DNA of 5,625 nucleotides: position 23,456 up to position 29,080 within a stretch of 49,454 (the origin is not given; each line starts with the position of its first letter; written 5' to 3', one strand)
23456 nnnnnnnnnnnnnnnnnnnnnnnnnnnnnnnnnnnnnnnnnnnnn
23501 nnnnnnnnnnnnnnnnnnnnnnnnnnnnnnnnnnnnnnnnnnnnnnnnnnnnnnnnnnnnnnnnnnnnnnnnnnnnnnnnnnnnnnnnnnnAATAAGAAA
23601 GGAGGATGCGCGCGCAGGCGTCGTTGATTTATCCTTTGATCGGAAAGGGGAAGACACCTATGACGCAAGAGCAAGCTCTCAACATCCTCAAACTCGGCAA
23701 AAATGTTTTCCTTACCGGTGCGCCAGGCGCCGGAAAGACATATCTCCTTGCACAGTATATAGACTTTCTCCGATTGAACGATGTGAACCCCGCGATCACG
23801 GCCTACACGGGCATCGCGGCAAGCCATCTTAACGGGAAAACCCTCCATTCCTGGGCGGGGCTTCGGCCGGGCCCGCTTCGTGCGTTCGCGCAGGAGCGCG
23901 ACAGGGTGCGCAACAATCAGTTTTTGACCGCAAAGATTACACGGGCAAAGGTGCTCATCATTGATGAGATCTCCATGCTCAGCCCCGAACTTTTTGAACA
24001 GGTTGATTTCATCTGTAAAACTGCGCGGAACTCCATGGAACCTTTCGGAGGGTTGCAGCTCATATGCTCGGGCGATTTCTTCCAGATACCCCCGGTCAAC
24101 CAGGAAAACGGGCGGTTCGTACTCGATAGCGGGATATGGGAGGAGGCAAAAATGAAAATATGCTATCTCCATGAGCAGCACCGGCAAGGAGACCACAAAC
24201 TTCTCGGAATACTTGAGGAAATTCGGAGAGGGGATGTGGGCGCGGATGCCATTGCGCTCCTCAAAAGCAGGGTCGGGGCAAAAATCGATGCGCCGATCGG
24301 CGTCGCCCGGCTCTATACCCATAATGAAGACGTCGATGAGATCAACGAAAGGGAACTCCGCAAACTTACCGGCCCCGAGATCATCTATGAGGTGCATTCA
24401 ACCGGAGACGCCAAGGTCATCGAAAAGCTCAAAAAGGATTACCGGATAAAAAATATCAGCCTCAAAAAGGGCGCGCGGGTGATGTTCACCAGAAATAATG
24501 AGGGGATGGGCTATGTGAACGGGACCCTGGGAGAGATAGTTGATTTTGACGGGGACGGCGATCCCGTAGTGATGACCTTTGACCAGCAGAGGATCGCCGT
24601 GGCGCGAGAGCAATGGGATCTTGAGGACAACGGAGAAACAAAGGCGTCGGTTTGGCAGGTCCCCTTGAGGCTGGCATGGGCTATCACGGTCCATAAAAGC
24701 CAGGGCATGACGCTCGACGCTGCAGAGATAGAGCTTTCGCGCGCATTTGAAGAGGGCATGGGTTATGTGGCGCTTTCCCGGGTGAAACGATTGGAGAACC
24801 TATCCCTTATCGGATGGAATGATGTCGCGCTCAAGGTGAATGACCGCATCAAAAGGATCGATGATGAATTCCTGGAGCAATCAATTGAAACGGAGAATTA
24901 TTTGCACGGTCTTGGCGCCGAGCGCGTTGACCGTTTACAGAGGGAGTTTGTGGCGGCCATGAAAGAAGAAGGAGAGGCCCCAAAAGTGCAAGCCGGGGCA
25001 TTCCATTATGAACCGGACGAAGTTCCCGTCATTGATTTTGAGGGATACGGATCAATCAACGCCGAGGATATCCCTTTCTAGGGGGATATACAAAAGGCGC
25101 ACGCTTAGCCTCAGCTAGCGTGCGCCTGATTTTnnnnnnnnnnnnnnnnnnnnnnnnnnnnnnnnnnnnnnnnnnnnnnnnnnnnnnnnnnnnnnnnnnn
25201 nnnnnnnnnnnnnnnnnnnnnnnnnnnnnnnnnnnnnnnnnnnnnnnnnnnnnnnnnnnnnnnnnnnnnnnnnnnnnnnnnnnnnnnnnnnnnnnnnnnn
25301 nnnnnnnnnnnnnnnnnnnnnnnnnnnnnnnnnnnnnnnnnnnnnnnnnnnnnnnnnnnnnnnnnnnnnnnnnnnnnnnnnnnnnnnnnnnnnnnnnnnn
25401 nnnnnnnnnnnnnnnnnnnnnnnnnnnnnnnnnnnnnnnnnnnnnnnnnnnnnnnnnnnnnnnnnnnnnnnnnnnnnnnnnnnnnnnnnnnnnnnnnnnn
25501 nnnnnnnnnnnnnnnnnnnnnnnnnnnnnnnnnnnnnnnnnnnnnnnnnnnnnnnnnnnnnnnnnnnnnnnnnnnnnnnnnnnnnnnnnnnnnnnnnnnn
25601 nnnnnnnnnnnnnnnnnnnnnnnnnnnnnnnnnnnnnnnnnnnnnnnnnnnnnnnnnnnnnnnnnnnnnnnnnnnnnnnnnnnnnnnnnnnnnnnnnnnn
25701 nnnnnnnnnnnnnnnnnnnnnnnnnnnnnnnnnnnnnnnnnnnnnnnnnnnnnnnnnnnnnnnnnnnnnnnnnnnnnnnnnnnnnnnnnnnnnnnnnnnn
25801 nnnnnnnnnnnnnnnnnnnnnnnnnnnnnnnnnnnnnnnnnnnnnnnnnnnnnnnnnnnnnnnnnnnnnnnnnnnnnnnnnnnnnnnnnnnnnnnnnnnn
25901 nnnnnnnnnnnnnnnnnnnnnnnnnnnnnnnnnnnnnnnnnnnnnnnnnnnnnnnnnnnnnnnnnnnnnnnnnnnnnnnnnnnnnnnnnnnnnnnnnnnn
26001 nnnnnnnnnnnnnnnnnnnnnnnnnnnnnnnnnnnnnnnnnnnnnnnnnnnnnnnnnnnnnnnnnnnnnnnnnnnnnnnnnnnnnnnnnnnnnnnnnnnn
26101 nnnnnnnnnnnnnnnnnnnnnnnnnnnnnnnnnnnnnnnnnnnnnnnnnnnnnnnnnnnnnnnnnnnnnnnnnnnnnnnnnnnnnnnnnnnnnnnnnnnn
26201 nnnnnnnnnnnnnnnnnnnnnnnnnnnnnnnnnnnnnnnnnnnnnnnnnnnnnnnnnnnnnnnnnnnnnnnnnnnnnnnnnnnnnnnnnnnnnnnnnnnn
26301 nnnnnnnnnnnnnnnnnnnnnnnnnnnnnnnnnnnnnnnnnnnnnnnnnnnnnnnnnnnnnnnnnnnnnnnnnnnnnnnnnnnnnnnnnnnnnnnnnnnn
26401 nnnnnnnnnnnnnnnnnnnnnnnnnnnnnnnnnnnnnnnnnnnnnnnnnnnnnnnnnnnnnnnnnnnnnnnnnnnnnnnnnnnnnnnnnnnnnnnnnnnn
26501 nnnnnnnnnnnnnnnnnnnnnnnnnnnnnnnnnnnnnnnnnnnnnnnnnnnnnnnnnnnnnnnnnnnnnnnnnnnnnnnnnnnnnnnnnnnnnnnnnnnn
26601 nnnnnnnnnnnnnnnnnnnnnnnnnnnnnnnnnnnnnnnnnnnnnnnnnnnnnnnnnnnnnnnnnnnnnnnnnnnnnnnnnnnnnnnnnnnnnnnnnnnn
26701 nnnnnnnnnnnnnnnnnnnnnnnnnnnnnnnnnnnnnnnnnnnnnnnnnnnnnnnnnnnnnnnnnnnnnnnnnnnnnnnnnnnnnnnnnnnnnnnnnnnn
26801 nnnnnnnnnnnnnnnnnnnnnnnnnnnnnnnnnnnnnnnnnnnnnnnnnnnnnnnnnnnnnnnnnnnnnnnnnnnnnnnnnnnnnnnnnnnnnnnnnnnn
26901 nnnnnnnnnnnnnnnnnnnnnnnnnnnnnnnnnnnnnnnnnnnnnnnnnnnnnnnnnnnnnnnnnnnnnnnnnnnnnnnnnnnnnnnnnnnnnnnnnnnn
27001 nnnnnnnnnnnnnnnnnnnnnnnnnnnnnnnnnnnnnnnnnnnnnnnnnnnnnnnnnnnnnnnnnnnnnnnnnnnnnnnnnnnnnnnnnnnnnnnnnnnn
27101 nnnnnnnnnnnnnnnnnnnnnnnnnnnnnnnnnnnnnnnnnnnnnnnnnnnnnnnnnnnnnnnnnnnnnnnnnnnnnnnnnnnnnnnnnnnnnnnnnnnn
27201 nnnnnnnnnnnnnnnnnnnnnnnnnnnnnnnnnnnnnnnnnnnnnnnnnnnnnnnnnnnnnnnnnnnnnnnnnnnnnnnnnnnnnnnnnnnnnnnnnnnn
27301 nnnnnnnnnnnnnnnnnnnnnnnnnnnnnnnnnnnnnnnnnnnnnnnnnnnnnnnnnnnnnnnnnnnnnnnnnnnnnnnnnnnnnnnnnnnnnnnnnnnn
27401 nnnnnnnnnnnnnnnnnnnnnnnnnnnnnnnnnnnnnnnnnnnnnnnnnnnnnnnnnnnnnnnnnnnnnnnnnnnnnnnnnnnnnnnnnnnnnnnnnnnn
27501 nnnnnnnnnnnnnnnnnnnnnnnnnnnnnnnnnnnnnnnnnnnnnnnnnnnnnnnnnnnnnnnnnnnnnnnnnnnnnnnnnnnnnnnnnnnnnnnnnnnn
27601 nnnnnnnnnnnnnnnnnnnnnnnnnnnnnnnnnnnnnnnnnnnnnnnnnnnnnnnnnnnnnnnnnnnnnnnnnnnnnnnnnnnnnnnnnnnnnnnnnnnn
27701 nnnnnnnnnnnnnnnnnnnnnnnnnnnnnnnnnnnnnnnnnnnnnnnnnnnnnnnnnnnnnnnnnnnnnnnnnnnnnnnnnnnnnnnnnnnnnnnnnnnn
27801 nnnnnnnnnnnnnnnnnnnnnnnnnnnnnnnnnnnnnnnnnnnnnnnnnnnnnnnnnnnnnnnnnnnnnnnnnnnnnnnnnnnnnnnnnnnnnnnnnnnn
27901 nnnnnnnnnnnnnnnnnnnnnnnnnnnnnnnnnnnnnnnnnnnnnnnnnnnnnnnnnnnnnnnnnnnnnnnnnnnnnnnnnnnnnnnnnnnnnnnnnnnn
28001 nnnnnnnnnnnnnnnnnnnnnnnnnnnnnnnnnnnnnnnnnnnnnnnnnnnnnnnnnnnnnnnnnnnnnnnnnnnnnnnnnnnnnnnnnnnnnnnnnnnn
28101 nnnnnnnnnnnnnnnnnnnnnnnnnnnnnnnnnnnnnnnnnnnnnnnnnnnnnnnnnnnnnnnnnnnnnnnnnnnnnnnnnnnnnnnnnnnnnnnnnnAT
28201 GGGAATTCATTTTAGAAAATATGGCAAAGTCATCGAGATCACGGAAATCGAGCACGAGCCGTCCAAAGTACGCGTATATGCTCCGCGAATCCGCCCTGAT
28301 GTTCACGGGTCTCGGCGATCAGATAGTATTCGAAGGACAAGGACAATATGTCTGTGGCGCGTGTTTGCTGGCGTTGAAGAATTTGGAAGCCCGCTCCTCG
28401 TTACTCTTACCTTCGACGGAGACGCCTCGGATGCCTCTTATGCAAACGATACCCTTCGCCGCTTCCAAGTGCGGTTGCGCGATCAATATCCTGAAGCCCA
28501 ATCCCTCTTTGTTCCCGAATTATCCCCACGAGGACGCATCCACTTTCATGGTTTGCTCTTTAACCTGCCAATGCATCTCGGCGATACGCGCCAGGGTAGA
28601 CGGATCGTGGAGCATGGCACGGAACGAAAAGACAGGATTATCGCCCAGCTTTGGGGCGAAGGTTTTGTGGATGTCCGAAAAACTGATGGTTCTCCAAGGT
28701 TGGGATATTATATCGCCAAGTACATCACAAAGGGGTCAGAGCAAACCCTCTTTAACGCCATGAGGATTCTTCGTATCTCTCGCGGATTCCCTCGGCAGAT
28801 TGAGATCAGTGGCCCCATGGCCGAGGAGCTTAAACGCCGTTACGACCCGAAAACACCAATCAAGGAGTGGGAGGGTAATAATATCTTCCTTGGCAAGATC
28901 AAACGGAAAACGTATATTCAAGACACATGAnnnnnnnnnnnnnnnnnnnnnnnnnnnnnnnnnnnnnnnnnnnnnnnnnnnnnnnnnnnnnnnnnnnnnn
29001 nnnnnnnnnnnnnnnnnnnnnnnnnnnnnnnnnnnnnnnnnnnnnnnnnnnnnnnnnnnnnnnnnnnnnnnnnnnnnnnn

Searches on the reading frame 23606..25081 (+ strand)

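Call 38: search_protein_families(library=pfam, proteins=[window:23606-25081:+], max_evalue=0.001)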
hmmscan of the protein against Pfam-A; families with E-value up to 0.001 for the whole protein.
window:23606-25081:+ (491 aa): 9 families
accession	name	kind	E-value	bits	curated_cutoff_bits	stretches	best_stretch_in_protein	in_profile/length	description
PF05970.20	PIF1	-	1e-30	107.5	25.9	1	28-196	19-191/223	PIF1-like helicase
PF13604.12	AAA_30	-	3.6e-12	46.9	27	1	21-221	6-182/191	AAA domain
PF13245.12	AAA_19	-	3.4e-11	43.9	25.1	1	21-164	1-132/134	AAA domain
PF13401.12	AAA_22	-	4.6e-07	30.7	27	1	33-138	7-109/130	AAA domain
PF01443.25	Viral_helicase1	-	2.4e-06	28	21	0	36-127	3-73/228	Viral superfamily 1 RNA helicase core domain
PF07728.20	AAA_5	-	4.5e-06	27.1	22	1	33-134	1-87/139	AAA domain (dynein-related subfamily)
PF13479.12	AAA_24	-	5.1e-05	23.6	27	0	32-133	3-84/195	AAA domain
PF18335.7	SH3_13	-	0.00011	22.3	41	1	276-325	16-65/65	ATP-dependent RecD-like DNA helicase SH3 domain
PF21530.3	Pif1_2B_dom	-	0.00013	22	23.9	1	284-314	16-47/47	DNA helicase Pif1, 2B domain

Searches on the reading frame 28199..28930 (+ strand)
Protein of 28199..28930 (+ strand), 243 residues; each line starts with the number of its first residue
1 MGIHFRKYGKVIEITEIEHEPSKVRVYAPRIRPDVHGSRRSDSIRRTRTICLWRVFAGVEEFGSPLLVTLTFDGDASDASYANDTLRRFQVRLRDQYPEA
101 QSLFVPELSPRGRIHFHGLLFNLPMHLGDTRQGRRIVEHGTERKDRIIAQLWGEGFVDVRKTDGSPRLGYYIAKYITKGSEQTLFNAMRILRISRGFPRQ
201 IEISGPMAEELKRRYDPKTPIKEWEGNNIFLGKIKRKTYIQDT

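Call 38: search_protein_families(library=pfam, proteins=[window:28199-28930:+], max_evalue=0.001)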
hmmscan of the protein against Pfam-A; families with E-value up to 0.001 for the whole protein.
window:28199-28930:+ (243 aa): 1 family
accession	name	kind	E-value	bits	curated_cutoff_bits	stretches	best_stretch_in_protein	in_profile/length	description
PF23343.2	REP_ORF2-G2P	-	7.6e-14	52.2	27.8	1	66-179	2-98/99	Replication-associated protein ORF2/G2P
